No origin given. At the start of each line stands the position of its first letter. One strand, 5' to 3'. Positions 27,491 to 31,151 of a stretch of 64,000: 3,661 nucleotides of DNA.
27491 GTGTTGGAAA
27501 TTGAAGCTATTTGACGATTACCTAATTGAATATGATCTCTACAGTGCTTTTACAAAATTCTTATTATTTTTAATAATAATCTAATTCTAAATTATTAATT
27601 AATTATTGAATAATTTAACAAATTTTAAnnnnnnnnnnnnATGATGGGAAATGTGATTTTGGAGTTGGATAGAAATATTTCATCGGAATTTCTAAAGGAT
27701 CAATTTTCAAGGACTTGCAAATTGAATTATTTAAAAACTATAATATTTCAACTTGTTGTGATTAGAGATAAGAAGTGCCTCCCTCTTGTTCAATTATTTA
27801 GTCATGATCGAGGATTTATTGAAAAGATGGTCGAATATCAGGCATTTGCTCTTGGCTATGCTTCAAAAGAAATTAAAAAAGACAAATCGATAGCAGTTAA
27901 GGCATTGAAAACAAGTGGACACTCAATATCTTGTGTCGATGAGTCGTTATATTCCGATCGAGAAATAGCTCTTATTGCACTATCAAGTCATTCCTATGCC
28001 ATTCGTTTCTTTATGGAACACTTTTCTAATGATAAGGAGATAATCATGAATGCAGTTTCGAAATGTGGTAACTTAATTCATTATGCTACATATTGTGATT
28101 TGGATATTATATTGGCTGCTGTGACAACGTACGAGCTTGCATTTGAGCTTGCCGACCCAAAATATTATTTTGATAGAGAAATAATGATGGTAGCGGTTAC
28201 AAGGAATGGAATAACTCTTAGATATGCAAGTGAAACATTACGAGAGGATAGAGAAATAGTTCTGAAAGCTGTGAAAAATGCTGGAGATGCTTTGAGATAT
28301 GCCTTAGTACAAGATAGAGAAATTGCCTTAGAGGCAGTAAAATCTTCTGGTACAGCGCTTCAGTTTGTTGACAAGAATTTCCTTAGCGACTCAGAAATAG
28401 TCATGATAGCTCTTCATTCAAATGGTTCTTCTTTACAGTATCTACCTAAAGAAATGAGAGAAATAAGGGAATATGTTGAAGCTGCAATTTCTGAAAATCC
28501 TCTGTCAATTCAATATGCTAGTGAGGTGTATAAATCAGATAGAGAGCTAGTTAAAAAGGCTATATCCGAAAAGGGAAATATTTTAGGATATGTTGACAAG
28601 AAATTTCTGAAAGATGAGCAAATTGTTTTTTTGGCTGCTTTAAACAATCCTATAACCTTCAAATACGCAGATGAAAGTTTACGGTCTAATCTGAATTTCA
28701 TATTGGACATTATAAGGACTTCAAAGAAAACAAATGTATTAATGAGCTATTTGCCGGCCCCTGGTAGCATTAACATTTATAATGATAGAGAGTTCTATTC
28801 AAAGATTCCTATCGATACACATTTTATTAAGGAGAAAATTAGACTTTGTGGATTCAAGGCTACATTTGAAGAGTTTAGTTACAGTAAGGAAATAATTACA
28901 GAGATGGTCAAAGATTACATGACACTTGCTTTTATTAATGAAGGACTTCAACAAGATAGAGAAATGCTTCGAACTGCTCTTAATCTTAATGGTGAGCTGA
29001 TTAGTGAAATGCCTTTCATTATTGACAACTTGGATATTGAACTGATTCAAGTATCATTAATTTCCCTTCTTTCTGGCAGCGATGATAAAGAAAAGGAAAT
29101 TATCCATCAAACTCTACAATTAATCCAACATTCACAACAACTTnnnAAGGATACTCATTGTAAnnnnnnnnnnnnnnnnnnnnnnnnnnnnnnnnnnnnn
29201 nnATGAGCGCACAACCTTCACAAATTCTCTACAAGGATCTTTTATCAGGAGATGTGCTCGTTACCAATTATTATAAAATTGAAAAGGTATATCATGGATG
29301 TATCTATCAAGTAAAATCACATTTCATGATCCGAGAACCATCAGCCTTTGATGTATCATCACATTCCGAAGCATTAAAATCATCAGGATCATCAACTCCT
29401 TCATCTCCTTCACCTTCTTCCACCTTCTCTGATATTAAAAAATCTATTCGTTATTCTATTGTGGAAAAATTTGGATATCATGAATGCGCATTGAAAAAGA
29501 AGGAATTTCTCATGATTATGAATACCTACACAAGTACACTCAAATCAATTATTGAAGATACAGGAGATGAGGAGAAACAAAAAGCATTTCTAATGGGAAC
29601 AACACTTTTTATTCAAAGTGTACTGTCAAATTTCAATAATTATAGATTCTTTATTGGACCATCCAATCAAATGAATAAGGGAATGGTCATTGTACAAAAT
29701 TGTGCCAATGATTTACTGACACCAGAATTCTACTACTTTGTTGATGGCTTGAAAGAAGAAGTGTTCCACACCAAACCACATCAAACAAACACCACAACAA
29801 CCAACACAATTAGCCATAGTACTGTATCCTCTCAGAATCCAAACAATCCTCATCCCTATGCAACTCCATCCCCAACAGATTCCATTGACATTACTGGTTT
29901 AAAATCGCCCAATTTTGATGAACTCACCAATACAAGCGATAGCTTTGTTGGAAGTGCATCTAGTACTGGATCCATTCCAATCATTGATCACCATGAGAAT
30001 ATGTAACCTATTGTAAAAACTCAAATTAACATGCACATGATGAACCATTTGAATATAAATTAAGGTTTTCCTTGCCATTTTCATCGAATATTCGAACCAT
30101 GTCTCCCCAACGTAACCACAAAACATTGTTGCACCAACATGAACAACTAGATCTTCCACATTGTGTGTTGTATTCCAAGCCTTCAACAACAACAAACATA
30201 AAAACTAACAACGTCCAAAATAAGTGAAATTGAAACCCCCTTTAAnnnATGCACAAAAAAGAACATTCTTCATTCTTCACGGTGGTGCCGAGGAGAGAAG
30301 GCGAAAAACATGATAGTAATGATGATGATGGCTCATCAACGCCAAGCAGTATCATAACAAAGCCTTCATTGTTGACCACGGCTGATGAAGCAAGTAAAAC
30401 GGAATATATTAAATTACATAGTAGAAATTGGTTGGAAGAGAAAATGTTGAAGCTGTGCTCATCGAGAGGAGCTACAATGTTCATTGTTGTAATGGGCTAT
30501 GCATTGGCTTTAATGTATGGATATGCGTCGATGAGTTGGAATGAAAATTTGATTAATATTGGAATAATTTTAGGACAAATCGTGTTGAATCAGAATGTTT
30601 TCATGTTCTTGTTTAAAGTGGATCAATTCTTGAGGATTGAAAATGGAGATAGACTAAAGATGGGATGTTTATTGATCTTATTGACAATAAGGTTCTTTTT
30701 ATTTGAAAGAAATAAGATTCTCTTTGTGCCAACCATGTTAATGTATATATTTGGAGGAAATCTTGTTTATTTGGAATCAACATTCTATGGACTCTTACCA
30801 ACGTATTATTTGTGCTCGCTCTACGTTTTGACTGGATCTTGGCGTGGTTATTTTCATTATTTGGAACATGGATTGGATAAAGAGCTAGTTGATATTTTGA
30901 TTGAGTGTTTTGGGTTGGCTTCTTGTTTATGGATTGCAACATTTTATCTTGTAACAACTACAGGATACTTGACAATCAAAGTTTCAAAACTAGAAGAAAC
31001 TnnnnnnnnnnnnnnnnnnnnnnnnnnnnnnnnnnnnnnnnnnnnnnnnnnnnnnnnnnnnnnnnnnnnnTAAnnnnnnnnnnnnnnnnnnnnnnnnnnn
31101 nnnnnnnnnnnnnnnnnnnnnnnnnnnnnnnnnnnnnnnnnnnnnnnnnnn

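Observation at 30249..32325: Hybrid histidine kinase whose sensor is a compact polytopic membrane domain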

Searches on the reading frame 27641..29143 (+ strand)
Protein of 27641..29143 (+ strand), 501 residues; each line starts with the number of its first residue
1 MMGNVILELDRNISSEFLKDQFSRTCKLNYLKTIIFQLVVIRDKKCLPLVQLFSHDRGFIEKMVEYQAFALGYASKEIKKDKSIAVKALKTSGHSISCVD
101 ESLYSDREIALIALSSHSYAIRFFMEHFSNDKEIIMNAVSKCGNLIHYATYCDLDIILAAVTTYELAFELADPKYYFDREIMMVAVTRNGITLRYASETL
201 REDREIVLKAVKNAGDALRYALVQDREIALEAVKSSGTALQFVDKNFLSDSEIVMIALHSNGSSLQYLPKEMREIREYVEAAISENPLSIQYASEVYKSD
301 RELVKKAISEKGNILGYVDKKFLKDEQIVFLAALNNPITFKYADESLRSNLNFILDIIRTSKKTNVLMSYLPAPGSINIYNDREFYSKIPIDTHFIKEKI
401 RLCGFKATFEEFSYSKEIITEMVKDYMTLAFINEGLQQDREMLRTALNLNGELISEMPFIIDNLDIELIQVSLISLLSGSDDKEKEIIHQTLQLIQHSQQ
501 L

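Call 57: find_encoding_contigs(protein=P0167, flank=3000, max_places=10)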
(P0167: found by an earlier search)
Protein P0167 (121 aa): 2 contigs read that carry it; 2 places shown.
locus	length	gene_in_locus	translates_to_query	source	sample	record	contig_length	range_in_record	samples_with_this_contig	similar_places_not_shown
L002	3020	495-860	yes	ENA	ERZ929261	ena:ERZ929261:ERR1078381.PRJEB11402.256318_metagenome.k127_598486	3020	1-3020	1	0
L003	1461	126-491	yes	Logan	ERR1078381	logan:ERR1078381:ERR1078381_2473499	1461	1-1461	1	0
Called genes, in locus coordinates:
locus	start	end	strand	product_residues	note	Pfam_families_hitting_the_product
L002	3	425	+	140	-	?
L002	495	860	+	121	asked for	-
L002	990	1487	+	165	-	PF02518:HATPase_c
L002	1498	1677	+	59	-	-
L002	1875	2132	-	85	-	PF15521:Ntox11 (weak)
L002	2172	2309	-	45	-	PF15521:Ntox11 (weak)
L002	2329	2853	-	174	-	-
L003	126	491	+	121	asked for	-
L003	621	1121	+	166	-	PF02518:HATPase_c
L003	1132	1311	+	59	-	-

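Call 60: find_encoding_contigs(protein=P0166, flank=1500, max_places=10)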
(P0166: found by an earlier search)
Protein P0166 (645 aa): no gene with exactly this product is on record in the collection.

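Call 72: search_protein_families(library=pfam, max_evalue=0.001, proteins=[window:27641-29143:+])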
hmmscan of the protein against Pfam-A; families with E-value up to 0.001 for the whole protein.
window:27641-29143:+ (501 aa): 1 family
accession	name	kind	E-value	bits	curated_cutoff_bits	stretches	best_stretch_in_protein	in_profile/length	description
PF13475.11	DUF4116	-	8.8e-89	291.3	24.9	8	225-273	1-49/49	Domain of unknown function (DUF4116)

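Call 73: predict_structure(alignment_id=A4)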
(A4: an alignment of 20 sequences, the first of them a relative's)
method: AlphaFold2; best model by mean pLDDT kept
length: 645 residues; sequences in the alignment: 20
mean_pLDDT: 75.1   pTM: 0.50
mean pLDDT of the five models: 75.1, 74.3, 72.5, 70.0, 68.9
residues with pLDDT >= 90: 49; 70-90: 453; 50-70: 84; < 50: 59
segments of 3 or more residues with pLDDT < 50: 1-44, 444-449, 524-531
pLDDT, mean of each block of 10 residues (from residue 1): 30 30 30 32 52 76 80 80 85 85 85 77 59 76 84 78 75 73 85 89 90 86 86 77 75 74 72 78 80 77 75 76 63 76 82 78 82 86 87 82 91 91 83 78 51 72 87 87 92 71 64 63 44 75 76 82 84 87 81 87 88 70 81 78 81
secondary structure, 60 per line:
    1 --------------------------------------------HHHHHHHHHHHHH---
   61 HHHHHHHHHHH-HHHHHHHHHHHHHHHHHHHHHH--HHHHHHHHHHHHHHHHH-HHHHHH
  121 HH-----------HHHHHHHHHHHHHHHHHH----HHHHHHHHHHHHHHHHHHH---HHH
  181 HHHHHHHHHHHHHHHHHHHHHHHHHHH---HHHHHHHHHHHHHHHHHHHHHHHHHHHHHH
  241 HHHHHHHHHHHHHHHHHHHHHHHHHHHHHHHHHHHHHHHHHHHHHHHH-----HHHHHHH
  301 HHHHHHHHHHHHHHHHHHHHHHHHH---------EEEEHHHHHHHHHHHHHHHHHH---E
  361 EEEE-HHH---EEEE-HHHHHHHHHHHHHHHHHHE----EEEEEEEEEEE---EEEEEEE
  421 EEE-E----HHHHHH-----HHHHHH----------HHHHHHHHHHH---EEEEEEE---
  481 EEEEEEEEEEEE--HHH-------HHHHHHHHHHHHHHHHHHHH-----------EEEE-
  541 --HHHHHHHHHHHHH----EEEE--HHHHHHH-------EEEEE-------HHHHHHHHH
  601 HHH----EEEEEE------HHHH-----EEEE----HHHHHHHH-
elements in order: H45-57 H61-71 H73-94 H97-113 H115-122 H134-151 H156-174 H178-207 H211-288 H294-325 E335-338 H339-356 E360-364 E372-375 H377-394 E400-410 E414-423 H430-435 H441-446 H457-467 E471-477 E481-492 H505-524 E536-539 H543-555 E560-563 H566-572 E580-584 H592-603 E608-613 H620-623 E629-632 H637-644

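Call 76: search_solved_structures(query=P0166, max_evalue=1e-10)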
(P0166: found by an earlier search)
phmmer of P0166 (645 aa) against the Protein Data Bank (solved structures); distinct sequences matched with E-value up to 1e-10: 18.
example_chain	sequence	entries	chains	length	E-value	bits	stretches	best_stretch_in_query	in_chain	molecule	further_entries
6qrj_A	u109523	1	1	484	3.1e-28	101.9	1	267-495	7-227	Hybrid kinase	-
7z8n_A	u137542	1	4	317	8.1e-21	77.4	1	243-489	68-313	Histidine kinase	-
7p8e_A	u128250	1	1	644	2.5e-18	69.2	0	247-395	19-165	Receiver domain of histidine kinase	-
4jas_A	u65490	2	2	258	5.4e-17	64.8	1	260-500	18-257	Histidine kinase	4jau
6azr_A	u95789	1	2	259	3.4e-16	62.2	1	260-500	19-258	Sensor histidine kinase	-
5uht_A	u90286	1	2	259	4.7e-16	61.7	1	260-500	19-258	Sensor histidine kinase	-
3dge_A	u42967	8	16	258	4.8e-16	61.7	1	260-500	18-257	Sensor protein | Histidine kinase | Sensor histidine kinase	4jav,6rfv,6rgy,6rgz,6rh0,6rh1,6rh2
2c2a_A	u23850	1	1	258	4.8e-16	61.7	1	260-500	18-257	SENSOR HISTIDINE KINASE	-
6rh7_A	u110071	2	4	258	1.1e-14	57.1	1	260-500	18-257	Sensor histidine kinase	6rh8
4i5s_A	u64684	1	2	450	7.8e-14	54.4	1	245-492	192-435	Putative histidine kinase CovS; VicK-like protein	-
5c93_A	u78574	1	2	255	7.7e-12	47.8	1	261-494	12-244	Histidine kinase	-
4u7n_A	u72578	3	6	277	9.1e-12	47.6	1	261-494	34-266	Histidine protein kinase sensor protein | Histidine kinase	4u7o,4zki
4q20_A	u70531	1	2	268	1.7e-11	46.6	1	246-490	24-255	Sensor protein DivL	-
8u4x_A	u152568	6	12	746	3.3e-11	45.7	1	253-489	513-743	histidine kinase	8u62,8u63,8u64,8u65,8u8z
6dk8_A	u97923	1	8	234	4.1e-11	45.4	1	265-493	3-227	RetS (Regulator of Exopolysaccharide and Type III Secretion)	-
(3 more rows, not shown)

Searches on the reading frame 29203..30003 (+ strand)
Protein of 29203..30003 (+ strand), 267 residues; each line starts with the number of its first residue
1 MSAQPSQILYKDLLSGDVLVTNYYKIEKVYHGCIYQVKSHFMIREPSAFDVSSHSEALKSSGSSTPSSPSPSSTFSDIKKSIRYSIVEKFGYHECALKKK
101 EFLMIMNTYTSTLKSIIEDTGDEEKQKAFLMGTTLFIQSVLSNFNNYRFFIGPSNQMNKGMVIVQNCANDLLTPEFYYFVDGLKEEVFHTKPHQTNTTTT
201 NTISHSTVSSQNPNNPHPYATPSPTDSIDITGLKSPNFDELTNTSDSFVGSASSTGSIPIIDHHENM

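Call 72: search_protein_families(library=pfam, max_evalue=0.001, proteins=[window:29203-30003:+])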
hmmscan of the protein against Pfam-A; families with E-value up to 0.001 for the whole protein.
window:29203-30003:+ (267 aa): 1 family
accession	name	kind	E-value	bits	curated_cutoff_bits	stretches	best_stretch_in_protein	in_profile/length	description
PF00838.24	TCTP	-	1.2e-25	91.1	24.3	1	8-184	2-164/164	Translationally controlled tumour protein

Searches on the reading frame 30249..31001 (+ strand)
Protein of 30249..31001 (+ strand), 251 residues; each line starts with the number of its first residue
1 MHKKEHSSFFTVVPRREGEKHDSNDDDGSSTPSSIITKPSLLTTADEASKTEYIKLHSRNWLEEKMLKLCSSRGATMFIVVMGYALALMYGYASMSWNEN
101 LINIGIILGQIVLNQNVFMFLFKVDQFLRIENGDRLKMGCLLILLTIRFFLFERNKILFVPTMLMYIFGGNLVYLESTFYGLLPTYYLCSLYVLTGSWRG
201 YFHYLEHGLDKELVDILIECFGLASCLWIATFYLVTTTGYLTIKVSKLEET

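Call 6: search_protein_families(library=pfam, max_evalue=1, proteins=[window:30249-31001:+])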
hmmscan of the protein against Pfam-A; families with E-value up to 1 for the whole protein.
seq(251 aa): 0 families
